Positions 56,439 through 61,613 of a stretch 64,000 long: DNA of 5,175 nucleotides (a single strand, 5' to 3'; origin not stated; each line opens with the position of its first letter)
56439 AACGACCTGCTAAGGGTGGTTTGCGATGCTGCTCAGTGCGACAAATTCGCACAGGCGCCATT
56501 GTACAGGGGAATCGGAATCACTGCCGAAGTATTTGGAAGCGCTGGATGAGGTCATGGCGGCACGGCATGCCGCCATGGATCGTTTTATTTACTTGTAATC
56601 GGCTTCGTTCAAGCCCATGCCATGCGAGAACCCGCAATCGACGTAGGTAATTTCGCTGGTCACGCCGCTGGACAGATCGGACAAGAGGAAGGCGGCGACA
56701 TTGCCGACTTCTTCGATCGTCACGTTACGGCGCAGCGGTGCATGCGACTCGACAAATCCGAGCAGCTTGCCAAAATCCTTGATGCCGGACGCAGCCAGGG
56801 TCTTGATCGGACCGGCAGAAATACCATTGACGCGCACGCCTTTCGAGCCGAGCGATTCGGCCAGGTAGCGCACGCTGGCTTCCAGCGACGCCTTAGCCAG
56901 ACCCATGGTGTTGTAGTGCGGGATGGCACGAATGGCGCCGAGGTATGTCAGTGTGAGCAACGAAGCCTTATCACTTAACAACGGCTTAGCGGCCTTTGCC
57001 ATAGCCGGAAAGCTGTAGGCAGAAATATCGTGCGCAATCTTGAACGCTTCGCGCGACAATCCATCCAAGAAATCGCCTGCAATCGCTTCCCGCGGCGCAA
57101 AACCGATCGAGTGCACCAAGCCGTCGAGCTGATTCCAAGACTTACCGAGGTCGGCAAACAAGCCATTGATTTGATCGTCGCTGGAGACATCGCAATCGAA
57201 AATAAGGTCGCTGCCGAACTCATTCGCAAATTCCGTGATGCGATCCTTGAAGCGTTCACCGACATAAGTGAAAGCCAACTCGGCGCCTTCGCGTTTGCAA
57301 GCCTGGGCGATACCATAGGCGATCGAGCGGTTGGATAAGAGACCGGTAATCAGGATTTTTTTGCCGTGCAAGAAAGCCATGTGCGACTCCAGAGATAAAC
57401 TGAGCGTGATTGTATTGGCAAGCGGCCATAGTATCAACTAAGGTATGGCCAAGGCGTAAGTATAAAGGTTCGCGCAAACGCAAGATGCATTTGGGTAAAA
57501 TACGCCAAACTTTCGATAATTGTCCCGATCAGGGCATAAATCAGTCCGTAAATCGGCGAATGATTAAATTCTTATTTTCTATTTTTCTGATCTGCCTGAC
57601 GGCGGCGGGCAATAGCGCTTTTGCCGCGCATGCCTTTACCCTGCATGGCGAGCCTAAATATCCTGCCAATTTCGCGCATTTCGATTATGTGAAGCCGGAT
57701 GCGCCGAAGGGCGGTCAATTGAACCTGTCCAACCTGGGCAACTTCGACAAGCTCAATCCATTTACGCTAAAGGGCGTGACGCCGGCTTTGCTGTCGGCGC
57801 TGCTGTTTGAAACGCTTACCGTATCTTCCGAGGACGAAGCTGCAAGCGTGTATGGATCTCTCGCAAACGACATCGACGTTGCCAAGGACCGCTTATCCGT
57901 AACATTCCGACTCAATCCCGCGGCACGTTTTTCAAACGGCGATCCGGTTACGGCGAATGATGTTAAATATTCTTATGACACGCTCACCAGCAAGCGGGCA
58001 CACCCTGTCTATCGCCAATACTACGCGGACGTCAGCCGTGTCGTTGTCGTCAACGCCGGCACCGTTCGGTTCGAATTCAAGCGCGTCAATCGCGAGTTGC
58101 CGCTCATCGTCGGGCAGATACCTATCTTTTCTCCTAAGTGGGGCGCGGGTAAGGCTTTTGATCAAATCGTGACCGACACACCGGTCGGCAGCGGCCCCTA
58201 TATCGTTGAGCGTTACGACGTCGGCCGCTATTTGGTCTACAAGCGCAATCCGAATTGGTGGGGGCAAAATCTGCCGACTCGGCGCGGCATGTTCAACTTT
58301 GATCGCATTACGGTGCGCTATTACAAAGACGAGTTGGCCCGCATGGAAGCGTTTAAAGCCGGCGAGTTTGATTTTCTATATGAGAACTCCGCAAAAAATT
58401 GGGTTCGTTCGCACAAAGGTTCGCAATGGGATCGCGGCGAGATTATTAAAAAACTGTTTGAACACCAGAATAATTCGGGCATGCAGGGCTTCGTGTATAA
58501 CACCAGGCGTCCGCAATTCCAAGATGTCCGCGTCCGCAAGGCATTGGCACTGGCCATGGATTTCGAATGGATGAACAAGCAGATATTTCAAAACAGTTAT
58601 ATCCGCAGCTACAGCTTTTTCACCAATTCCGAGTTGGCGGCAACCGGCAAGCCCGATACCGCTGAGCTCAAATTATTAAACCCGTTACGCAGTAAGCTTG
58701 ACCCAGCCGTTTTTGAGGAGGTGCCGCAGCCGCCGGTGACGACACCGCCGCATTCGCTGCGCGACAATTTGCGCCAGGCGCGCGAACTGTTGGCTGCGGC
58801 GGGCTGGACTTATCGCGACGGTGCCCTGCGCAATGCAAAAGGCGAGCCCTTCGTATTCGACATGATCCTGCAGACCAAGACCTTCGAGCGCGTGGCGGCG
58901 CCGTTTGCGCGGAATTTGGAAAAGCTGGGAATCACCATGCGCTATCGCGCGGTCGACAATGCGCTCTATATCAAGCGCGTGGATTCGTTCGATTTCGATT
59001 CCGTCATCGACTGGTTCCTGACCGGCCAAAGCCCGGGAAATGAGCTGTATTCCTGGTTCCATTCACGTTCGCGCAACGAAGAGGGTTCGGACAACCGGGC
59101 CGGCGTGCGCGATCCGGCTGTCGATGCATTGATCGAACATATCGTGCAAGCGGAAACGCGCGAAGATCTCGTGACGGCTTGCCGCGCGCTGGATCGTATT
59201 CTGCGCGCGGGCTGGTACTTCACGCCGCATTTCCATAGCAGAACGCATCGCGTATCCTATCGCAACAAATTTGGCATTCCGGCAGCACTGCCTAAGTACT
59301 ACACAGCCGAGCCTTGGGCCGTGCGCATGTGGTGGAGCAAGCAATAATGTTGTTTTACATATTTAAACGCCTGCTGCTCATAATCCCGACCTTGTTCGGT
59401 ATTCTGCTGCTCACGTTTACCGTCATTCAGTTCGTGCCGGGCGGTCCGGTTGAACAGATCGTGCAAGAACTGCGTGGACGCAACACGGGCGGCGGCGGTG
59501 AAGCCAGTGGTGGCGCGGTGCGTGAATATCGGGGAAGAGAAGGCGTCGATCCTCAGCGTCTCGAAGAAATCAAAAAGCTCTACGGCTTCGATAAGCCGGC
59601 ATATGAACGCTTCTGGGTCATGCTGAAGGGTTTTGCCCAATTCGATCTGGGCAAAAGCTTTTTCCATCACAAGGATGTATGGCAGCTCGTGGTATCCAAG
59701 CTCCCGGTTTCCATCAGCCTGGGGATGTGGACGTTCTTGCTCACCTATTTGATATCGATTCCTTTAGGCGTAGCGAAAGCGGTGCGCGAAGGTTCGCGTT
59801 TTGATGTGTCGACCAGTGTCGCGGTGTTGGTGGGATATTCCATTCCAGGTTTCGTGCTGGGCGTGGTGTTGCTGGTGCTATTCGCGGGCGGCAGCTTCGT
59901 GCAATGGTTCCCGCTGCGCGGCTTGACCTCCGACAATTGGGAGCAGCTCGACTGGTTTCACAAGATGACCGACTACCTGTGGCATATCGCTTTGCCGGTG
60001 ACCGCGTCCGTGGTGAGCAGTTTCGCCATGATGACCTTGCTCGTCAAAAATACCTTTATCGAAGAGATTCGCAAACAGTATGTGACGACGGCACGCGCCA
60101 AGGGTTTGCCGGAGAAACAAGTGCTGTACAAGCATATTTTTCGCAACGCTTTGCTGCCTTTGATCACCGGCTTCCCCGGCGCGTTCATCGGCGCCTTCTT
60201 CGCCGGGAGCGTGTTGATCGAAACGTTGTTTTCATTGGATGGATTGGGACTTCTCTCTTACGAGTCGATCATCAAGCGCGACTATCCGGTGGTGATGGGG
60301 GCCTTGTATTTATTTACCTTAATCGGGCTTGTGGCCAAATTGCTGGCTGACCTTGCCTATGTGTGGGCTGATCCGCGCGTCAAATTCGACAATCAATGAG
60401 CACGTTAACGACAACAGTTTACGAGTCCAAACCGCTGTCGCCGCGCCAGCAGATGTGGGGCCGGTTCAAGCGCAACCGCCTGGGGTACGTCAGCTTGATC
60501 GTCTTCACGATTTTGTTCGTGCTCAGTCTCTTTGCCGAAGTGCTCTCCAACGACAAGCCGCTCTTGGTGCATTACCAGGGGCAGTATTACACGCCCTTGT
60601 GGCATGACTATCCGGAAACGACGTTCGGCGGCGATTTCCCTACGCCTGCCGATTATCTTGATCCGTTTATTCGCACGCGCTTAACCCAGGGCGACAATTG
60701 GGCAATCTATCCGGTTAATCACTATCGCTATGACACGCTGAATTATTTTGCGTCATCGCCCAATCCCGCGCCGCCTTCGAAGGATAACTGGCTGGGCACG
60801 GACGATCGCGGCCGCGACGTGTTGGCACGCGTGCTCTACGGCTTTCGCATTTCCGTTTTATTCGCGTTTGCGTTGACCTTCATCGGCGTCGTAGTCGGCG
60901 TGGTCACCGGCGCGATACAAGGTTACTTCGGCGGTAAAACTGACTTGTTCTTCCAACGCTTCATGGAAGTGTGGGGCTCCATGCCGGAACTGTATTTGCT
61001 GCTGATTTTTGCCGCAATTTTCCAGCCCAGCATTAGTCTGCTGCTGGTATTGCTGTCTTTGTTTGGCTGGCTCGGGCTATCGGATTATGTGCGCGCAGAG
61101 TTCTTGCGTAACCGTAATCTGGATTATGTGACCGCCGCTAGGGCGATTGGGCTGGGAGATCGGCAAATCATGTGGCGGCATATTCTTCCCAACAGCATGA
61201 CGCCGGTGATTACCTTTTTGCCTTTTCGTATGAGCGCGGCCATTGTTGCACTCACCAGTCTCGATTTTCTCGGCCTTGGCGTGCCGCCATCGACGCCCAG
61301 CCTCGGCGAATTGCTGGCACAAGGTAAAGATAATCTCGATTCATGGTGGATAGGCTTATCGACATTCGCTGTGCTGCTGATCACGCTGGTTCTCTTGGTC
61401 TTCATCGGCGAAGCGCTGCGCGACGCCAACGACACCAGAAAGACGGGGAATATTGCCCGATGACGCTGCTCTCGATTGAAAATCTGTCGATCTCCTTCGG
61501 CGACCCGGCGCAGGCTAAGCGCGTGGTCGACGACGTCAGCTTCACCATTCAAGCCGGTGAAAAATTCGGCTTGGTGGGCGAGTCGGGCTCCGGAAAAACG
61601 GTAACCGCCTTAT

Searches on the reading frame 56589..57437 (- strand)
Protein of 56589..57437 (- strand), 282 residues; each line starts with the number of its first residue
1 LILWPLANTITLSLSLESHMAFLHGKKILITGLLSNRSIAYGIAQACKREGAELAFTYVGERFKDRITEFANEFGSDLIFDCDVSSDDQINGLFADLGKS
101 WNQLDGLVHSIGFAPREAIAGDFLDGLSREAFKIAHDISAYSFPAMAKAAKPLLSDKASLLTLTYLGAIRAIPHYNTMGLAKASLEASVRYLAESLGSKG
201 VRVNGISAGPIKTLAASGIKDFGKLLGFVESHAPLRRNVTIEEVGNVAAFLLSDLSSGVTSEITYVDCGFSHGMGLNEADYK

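Call 31: search_protein_families(library=ncbifam, proteins=[window:56589-57437:-], max_evalue=1e-10)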
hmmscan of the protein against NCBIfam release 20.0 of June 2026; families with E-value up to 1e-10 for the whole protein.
window:56589-57437:- (282 aa): 73 families (the best 25 are shown)
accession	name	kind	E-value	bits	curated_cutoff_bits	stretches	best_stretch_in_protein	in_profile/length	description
NF005422.0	PRK06997.1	equivalog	1.3e-151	503.2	440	1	20-275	1-256/262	enoyl-ACP reductase FabI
NF006428.0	PRK08690.1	equivalog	2.3e-133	443.3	462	1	20-271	1-253/261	enoyl-ACP reductase FabI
NF005938.0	PRK07984.1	equivalog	3.9e-113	377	477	1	20-278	1-258/262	enoyl-ACP reductase FabI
NF006266.0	PRK08415.1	equivalog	6.7e-102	340.5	441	1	22-279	2-257/274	enoyl-ACP reductase FabI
NF006019.0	PRK08159.1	equivalog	3.6e-92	308.3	452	1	20-278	5-261/272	enoyl-ACP reductase FabI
NF005615.0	PRK07370.1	equivalog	6.8e-91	304.1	391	1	22-271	4-255/259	enoyl-ACP reductase FabI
NF006369.1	PRK08594.1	equivalog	8e-89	297.4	370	1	22-271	3-253/256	enoyl-ACP reductase FabI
NF004748.0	PRK06079.1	equivalog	2.5e-87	292.3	362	1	21-269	3-248/252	enoyl-ACP reductase FabI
NF005078.0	PRK06505.1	equivalog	1.7e-85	286.5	446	1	22-271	4-252/271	enoyl-ACP reductase FabI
NF005717.0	PRK07533.1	equivalog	5.6e-83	278.6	337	1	18-271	4-256/259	enoyl-ACP reductase FabI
NF005145.0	PRK06603.1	equivalog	1.7e-75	253.9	456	1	21-271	4-253/260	enoyl-ACP reductase FabI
NF005908.0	PRK07889.1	equivalog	2.5e-63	214.2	299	1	20-272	2-253/256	enoyl-ACP reductase FabI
NF040631.2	InhA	exception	3.7e-48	164.3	430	1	22-269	2-257/257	NADH-dependent enoyl-ACP reductase InhA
NF004957.0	PRK06300.1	equivalog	3.3e-36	125.1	356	1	89-277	105-291/299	enoyl-[acyl-carrier-protein] reductase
NF005975.0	PRK08063.1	equivalog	1.4e-30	106.5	328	1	25-271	4-247/250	enoyl-[acyl-carrier-protein] reductase FabL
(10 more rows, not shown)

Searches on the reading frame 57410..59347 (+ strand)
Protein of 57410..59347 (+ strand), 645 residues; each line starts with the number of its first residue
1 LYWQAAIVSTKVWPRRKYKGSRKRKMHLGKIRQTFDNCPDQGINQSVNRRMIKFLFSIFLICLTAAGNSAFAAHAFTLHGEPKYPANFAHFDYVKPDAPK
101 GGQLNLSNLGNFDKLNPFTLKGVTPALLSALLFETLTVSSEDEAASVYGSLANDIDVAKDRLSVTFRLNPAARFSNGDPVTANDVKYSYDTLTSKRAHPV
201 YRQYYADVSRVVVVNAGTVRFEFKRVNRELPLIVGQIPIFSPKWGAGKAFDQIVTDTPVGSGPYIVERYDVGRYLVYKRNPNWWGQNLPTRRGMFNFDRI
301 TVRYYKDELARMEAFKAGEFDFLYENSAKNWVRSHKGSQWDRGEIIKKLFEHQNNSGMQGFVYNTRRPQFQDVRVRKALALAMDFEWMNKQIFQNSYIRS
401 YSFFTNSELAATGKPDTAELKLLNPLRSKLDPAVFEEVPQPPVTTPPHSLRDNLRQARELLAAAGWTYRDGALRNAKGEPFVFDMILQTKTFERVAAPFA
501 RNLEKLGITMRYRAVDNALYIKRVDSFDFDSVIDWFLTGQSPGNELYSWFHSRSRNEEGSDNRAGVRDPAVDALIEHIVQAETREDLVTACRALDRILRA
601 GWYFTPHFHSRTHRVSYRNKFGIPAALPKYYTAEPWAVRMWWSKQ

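Call 31: search_protein_families(library=ncbifam, proteins=[window:57410-59347:+], max_evalue=1e-10)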
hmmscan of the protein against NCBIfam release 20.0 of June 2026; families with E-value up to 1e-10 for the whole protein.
window:57410-59347:+ (645 aa): 6 families
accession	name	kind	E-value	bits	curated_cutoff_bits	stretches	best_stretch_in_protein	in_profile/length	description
TIGR02294.1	nickel_nikA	equivalog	6.2e-27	94.3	393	1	103-400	7-293/501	nickel ABC transporter substrate-binding protein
TIGR04028.1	SBP_KPN_01854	hypoth_equivalog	7.9e-25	87.4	468.5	1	151-410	48-307/509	TIGR04028 family ABC transporter substrate-binding protein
NF045468.1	Opp5A_nikA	equivalog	5.5e-21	74.6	600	1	133-396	45-281/488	nickel ABC transporter substrate-binding protein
NF011684.0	PRK15104.1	equivalog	6.3e-17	61.5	947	0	110-205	47-139/543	oligopeptide ABC transporter substrate-binding protein OppA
NF045467.1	Opp4A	equivalog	6.4e-17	61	650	0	254-397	203-341/556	oligopeptide ABC transporter substrate-binding protein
NF047575.1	opine_bind_CntA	exception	6.7e-13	48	800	1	111-405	46-331/535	staphylopine-dependent metal ABC transporter substrate-binding lipoprotein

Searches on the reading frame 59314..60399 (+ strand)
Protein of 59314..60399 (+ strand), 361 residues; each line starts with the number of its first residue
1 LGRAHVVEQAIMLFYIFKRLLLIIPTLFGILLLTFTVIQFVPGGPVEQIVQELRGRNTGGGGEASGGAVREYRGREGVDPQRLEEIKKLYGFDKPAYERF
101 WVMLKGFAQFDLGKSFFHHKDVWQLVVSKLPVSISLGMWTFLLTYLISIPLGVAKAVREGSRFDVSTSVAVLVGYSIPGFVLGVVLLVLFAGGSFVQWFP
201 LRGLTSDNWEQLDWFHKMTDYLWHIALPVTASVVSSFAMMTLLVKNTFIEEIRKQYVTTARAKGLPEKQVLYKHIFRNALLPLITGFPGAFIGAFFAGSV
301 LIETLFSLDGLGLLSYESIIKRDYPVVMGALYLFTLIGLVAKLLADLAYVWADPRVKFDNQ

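Call 31: search_protein_families(library=ncbifam, proteins=[window:59314-60399:+], max_evalue=1e-10)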
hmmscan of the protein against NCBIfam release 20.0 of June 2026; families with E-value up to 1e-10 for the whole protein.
window:59314-60399:+ (361 aa): 12 families
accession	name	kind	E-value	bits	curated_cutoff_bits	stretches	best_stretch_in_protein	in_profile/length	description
NF011712.0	PRK15133.1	subfamily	4.5e-134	447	445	1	14-360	3-363/364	microcin C ABC transporter permease YejB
NF045472.1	Opp4B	equivalog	4.1e-67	226.7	450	1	77-357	43-319/319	oligopeptide ABC transporter permease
NF045470.1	Opp2B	equivalog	3.3e-64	216.9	350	1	80-357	41-300/300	nickel ABC transporter permease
TIGR02789.1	nickel_nikB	equivalog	9.2e-56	189.5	447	1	80-357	48-307/314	nickel ABC transporter permease subunit NikB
NF045469.1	Opp1B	equivalog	2.3e-52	178.4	380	1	80-357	49-307/307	nickel/cobalt ABC transporter permease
NF045471.1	Opp3B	equivalog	1.2e-49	169.4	480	1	75-358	38-304/308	oligopeptide ABC transporter permease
NF008161.0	PRK10914.1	equivalog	1.4e-48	165.8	590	2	218-358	198-337/339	dipeptide ABC transporter permease DppB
NF007677.0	PRK10352.1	equivalog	2.1e-46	158.5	433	1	80-359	48-309/314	nickel ABC transporter permease subunit NikB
NF007008.0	PRK09471.1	equivalog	6.1e-45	154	388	1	74-358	37-306/306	oligopeptide ABC transporter permease OppB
NF043081.1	MMSYN1_0165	equivalog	4.2e-40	137.9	350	1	116-359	161-387/388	oligopeptide ABC transporter permease OppB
NF011661.0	PRK15081.1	equivalog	4.3e-39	134.8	463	1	74-358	40-305/306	glutathione ABC transporter permease GsiC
NF011690.0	PRK15110.1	equivalog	1.6e-23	83.6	432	1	99-352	43-309/321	putrescine export ABC transporter permease SapB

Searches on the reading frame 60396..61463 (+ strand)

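Call 31: search_protein_families(library=ncbifam, proteins=[window:60396-61463:+], max_evalue=1e-10)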
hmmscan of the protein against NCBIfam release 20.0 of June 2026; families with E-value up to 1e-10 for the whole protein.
window:60396-61463:+ (355 aa): 15 families
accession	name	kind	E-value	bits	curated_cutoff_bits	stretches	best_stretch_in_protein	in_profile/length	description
NF011596.0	PRK15021.1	subfamily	1.3e-120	402.5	439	1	15-349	5-339/341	microcin C ABC transporter permease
NF045476.1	Opp4C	equivalog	4.7e-68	229.4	350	1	124-347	50-277/278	oligopeptide ABC transporter permease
NF045475.1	Opp3C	equivalog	3.5e-55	187.4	450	1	130-348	107-326/328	oligopeptide ABC transporter permease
NF045474.1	Opp2C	equivalog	1.1e-50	172.5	300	1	125-344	14-234/236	nickel transporter permease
NF045473.1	Opp1C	equivalog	1.4e-49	169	350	1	125-348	42-266/267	nickel/cobalt ABC transporter permease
NF008160.0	PRK10913.1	equivalog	1.1e-47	163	483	1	130-348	78-297/300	dipeptide ABC transporter permease DppC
TIGR02790.1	nickel_nikC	equivalog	4.3e-45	154.3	358.45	1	125-344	36-256/258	nickel ABC transporter permease subunit NikC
NF011662.0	PRK15082.1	equivalog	3.1e-44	151.6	484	1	111-348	61-299/303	glutathione ABC transporter permease GsiD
NF011935.0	PRK15406.1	equivalog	3.7e-41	141.9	433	1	109-348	61-300/302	oligopeptide ABC transporter permease OppC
NF007376.0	PRK09881.1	equivalog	4.5e-39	134.2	434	1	125-352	68-296/298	D,D-dipeptide ABC transporter permease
NF043080.1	MMSYN1_0166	equivalog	4.7e-38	130.8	370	1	119-348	72-304/307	oligopeptide ABC transporter permease OppC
NF047573.1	opine_perm_CntC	exception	8e-37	127.1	440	1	125-347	46-269/271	staphylopine uptake ABC transporter permease subunit CntC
NF007738.0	PRK10417.1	equivalog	2.2e-30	106.1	335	1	126-349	47-271/277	nickel ABC transporter permease subunit NikC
NF011691.0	PRK15111.1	equivalog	6e-26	91.7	379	1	132-344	77-290/296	putrescine export ABC transporter permease SapC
NF045470.1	Opp2B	equivalog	7.2e-11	41.8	350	0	139-281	80-237/300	nickel ABC transporter permease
